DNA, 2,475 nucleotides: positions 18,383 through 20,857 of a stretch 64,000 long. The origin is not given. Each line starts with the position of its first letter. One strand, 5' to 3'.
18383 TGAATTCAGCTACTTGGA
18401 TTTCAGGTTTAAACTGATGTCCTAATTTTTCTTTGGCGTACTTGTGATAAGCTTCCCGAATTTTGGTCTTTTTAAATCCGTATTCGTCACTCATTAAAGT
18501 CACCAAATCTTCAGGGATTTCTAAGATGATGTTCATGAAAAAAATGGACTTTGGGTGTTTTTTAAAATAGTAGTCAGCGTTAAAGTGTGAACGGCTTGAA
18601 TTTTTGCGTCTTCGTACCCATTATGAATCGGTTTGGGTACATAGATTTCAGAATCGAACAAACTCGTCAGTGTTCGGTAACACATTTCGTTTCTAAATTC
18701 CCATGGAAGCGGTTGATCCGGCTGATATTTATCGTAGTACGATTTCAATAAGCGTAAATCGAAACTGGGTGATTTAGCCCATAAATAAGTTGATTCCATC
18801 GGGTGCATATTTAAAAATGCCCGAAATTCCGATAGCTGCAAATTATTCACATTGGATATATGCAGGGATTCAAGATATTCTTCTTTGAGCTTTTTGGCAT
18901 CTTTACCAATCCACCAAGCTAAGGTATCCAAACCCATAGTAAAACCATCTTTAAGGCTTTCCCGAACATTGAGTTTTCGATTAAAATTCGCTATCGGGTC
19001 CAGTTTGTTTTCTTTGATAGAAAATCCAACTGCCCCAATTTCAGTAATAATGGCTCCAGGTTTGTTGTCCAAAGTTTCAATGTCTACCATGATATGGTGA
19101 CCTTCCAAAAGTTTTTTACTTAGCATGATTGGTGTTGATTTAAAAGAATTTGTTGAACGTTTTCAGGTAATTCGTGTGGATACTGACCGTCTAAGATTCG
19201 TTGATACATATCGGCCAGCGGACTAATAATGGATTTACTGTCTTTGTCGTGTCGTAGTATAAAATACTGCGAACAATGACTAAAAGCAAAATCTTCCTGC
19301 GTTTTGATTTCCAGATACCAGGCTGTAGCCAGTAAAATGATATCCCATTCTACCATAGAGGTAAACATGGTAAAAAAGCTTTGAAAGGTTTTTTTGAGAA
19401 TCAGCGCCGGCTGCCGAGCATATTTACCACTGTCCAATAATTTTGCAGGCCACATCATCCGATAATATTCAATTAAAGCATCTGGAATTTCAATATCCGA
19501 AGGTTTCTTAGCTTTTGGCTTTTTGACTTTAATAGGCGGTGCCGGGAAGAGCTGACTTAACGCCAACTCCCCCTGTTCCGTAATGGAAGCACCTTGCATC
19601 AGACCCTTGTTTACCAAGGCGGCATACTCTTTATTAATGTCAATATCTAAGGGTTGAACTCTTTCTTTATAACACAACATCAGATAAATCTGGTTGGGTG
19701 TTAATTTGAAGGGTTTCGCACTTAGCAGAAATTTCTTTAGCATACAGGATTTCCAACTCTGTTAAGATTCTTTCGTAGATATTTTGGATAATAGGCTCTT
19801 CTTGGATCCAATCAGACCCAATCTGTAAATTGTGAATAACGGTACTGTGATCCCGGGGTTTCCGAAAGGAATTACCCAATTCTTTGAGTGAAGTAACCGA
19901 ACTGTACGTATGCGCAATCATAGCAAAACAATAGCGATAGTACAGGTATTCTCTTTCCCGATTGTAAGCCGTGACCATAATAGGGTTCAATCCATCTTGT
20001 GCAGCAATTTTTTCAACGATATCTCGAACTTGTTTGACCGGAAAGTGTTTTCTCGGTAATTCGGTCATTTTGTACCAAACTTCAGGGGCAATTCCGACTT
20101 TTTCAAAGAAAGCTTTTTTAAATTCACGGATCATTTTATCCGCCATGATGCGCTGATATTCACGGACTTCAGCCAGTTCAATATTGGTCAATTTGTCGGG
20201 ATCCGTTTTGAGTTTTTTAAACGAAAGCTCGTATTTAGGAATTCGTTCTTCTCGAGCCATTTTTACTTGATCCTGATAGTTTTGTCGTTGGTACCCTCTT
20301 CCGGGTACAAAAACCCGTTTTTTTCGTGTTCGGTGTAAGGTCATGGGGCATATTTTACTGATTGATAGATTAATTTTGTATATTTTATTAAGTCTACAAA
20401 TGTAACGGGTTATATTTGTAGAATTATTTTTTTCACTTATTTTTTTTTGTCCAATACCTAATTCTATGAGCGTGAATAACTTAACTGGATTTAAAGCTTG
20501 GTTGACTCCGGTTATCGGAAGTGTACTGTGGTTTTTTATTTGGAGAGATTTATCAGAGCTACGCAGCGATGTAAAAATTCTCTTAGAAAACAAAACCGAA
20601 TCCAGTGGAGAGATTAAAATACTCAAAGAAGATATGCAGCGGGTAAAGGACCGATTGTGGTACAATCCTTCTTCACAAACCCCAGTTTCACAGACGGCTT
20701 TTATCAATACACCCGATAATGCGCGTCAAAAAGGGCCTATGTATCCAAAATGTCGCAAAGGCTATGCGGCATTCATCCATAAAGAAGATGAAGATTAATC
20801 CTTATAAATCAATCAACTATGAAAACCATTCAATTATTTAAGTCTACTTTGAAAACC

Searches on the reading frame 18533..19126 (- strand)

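Call 11: search_protein_families(library=phrogs, proteins=[window:18533-19126:-], max_evalue=0.001)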
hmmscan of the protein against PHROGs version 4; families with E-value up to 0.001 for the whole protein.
window:18533-19126:- (197 aa): 5 families
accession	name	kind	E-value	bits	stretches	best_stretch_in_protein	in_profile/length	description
phrog_255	-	DNA, RNA and nucleotide metabolism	3.3e-31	109.7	1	11-178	182-352/436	exonuclease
phrog_14078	-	unknown function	1.1e-12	49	1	9-178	81-247/264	-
phrog_20376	-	DNA, RNA and nucleotide metabolism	3.4e-08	33.6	1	9-188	347-523/530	exonuclease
phrog_2082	-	DNA, RNA and nucleotide metabolism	7.4e-06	25.5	1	9-160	640-781/823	exonuclease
phrog_192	-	DNA, RNA and nucleotide metabolism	0.0003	21.2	0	3-145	100-215/397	DNA polymerase exonuclease subunit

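Call 12: search_protein_families(library=pfam, proteins=[window:18533-19126:-], max_evalue=0.001)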
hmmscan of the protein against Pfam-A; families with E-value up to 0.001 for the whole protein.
window:18533-19126:- (197 aa): 1 family
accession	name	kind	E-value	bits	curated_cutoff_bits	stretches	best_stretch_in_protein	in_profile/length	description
PF16473.11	Rv2179c-like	-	5.5e-28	98.3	27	1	10-181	1-173/177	3'-5' exoribonuclease Rv2179c-like domain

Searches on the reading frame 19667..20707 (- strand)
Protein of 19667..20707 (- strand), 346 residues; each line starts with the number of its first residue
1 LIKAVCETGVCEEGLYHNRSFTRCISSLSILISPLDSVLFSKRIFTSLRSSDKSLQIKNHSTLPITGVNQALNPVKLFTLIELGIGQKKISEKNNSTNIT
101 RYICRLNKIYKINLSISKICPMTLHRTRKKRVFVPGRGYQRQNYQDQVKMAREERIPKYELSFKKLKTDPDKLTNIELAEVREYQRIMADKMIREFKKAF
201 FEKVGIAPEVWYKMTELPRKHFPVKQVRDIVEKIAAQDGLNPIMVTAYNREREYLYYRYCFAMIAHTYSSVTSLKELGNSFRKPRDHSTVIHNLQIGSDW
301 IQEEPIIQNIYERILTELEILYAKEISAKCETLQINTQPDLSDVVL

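Call 11: search_protein_families(library=phrogs, proteins=[window:19667-20707:-], max_evalue=0.001)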
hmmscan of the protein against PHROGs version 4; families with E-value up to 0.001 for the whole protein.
window:19667-20707:- (346 aa): 0 families

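Call 12: search_protein_families(library=pfam, proteins=[window:19667-20707:-], max_evalue=0.001)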
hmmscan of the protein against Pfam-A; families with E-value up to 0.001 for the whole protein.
window:19667-20707:- (346 aa): 1 family
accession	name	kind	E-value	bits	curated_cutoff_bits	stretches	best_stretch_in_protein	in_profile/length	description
PF08299.17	Bac_DnaA_C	-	1.5e-07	31.7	31.5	1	228-294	2-66/69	Bacterial dnaA protein helix-turn-helix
